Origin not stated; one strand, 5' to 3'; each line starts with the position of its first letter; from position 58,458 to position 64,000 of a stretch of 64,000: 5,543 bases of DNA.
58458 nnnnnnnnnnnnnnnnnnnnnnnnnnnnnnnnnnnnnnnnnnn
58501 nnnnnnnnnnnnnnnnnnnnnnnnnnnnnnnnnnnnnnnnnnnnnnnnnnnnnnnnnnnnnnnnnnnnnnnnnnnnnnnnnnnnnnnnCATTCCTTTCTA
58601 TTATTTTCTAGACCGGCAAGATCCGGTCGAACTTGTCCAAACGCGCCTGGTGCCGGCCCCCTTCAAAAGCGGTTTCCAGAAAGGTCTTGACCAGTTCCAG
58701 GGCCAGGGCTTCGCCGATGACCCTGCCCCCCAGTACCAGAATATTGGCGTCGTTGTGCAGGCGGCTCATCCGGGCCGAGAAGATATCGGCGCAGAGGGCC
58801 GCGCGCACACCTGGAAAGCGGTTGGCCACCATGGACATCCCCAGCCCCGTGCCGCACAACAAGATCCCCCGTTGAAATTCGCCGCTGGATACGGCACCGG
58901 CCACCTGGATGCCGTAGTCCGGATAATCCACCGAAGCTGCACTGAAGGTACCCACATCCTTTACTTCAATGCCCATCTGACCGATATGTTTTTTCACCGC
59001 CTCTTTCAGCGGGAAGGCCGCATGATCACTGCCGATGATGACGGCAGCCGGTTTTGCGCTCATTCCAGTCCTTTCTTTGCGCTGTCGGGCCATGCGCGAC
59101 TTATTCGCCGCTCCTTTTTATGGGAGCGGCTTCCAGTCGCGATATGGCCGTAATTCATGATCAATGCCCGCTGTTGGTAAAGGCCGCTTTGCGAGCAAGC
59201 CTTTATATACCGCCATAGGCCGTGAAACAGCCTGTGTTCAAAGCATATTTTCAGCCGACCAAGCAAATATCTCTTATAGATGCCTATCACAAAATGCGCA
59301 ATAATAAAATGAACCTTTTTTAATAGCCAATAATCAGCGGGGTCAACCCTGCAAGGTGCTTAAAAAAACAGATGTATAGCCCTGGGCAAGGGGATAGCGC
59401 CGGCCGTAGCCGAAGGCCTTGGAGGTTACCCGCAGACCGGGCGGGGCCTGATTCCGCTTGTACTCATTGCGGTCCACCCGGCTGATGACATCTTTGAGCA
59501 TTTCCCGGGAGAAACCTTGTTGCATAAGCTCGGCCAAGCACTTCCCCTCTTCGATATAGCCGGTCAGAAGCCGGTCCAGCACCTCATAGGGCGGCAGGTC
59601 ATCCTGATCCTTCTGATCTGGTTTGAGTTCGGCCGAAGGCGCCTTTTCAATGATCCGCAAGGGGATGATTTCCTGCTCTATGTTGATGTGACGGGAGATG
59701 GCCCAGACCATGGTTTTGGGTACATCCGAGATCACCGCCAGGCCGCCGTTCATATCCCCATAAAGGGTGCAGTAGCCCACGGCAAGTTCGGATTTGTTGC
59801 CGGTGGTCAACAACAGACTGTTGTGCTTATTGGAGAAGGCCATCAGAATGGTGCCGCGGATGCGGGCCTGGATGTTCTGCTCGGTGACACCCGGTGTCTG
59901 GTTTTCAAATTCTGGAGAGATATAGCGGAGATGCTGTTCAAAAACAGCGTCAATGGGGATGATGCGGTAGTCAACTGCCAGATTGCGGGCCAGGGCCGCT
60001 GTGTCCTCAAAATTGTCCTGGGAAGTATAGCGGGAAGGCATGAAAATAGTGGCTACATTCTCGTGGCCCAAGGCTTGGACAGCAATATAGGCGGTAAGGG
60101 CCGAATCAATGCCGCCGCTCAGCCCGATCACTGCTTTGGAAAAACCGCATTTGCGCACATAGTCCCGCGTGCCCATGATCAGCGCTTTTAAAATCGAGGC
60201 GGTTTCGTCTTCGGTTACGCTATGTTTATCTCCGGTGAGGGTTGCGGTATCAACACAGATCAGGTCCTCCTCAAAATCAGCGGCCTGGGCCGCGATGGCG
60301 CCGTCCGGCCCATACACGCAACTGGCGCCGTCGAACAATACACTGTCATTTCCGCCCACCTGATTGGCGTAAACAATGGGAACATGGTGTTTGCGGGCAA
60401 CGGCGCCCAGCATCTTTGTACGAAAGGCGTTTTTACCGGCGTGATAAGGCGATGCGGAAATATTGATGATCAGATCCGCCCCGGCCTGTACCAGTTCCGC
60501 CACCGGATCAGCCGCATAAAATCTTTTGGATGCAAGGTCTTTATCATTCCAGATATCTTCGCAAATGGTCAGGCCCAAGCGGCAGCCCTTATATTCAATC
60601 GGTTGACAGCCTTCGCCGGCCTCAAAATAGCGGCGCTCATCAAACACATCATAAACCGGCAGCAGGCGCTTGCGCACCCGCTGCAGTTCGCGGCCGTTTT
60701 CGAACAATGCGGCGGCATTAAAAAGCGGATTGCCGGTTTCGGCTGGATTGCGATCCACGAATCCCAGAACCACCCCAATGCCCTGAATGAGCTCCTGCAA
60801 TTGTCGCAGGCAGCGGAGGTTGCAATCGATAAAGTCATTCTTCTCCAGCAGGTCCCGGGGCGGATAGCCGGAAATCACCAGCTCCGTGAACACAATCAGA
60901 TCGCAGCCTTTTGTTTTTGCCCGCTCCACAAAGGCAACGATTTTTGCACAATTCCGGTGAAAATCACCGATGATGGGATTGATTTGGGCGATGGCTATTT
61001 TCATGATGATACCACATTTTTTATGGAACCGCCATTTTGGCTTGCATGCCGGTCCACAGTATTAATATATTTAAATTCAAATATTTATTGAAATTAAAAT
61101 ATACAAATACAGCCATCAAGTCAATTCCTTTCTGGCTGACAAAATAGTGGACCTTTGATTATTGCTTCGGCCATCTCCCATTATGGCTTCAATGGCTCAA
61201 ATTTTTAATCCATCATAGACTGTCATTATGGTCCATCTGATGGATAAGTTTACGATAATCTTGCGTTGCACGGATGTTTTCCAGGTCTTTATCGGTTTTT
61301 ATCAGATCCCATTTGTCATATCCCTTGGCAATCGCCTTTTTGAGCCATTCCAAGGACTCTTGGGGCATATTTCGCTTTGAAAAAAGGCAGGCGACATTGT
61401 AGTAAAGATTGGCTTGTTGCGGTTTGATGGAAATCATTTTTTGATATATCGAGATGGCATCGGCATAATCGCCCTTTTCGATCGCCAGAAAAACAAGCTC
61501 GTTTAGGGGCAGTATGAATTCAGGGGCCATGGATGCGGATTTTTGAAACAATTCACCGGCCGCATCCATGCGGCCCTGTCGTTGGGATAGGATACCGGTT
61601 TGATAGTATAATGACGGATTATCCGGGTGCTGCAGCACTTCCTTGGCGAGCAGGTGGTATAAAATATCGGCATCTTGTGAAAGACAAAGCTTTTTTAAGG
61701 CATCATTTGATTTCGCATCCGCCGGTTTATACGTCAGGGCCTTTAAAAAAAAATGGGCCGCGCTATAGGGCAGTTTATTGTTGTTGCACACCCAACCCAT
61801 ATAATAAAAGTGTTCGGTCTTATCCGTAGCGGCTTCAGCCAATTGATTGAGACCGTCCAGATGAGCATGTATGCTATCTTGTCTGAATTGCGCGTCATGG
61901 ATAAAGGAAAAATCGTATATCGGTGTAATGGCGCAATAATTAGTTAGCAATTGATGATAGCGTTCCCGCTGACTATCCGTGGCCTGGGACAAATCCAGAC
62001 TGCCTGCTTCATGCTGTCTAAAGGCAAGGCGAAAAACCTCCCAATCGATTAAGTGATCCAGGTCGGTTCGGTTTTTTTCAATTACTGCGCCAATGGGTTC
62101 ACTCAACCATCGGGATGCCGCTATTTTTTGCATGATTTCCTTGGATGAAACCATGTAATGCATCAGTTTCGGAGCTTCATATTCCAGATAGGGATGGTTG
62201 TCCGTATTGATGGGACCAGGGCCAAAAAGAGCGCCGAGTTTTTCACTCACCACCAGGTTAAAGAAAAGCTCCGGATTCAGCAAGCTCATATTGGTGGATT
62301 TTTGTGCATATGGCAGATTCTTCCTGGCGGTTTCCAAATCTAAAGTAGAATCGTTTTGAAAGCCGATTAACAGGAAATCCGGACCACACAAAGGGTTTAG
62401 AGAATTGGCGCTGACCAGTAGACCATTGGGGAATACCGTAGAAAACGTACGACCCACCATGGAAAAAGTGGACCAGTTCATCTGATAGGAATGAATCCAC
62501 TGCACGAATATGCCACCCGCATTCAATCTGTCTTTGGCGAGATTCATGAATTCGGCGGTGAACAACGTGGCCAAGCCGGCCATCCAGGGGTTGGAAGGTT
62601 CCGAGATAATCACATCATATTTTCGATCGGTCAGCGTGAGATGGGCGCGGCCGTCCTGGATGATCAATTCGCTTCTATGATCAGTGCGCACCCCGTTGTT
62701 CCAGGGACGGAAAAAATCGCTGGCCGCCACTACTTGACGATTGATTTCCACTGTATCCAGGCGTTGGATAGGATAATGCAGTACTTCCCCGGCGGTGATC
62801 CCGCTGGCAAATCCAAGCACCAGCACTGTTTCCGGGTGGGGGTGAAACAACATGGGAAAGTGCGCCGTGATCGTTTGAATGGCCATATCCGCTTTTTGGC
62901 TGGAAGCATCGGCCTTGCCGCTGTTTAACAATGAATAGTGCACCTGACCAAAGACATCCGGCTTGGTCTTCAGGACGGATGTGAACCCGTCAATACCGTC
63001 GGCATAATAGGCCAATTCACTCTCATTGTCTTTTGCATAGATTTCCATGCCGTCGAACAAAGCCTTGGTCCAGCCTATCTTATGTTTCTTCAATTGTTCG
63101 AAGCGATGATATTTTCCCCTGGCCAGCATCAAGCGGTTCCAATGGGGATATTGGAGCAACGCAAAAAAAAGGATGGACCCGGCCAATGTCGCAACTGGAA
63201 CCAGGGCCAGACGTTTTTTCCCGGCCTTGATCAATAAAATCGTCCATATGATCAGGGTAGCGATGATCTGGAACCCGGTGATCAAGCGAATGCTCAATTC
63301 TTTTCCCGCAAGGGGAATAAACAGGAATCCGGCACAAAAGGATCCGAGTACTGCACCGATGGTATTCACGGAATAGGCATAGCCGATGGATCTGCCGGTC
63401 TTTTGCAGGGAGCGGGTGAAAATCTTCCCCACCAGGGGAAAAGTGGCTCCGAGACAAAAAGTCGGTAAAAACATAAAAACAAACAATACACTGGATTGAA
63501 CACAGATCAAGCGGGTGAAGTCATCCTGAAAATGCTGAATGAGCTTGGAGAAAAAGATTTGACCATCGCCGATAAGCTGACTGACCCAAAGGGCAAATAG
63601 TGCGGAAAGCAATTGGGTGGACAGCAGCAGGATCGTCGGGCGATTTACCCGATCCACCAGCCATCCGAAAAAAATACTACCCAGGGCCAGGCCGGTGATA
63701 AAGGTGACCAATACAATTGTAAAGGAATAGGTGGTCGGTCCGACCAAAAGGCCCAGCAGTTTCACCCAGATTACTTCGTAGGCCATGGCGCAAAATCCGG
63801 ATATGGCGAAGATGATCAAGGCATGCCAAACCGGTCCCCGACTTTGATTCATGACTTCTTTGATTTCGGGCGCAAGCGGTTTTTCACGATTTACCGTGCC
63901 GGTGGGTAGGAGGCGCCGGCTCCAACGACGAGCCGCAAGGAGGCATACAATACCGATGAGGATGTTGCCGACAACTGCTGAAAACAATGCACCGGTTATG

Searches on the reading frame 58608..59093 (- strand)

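Call 87: search_protein_families(library=pfam, proteins=[window:58608-59093:-], max_evalue=0.0001)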
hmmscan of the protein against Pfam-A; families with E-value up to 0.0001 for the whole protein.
window:58608-59093:- (161 aa): 1 family
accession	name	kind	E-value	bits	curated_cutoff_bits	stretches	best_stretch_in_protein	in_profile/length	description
PF02502.23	LacAB_rpiB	-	3.2e-59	199.3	24.7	1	18-154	1-137/138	Ribose/Galactose Isomerase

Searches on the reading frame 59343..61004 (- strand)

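Call 24: search_protein_families(library=pfam, proteins=[window:59343-61004:-], max_evalue=0.00001)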
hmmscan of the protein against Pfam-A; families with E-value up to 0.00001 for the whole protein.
window:59343-61004:- (553 aa): 2 families
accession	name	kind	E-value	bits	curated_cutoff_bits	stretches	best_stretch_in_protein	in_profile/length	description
PF02540.23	NAD_synthase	-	7.6e-74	248.3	21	1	273-520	3-242/242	NAD synthase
PF00795.27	CN_hydrolase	-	6e-31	108.1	23.2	1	2-252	1-245/256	Carbon-nitrogen hydrolase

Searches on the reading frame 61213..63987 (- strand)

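Call 24: search_protein_families(library=pfam, proteins=[window:61213-63987:-], max_evalue=0.00001)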
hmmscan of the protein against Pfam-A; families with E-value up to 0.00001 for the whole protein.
window:61213-63987:- (924 aa): 10 families
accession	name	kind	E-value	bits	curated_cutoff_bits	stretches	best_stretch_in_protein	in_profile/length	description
PF01564.23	Spermine_synth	-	8e-21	74.9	22.9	1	372-520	6-154/186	Spermine/spermidine synthase domain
PF07690.21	MFS_1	-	9.3e-12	44.9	33.4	2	9-215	158-346/347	Major Facilitator Superfamily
PF07719.23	TPR_2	-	3.7e-08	33.3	27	0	793-823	3-33/34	Tetratricopeptide repeat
PF13181.12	TPR_8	-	6e-08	32.7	25.7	0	834-857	10-33/34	Tetratricopeptide repeat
PF13371.12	TPR_9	-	7.7e-08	32.7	35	0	834-888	4-58/73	Tetratricopeptide repeat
PF00515.34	TPR_1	-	1.3e-07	31.6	27.8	0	859-887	1-29/34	Tetratricopeptide repeat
PF13431.12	TPR_17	-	1.4e-07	31.6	24.4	0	848-879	2-33/34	Tetratricopeptide repeat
PF13424.12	TPR_12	-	2.2e-06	28.2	30.1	0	828-887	6-73/77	Tetratricopeptide repeat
PF14559.12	TPR_19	-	3.5e-06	27.7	25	0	835-889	1-55/68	Tetratricopeptide repeat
PF22316.2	ABhydrolase-like_N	-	5.8e-06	26.6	27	0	829-916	7-96/106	A/B hydrolase-like, N-terminal domain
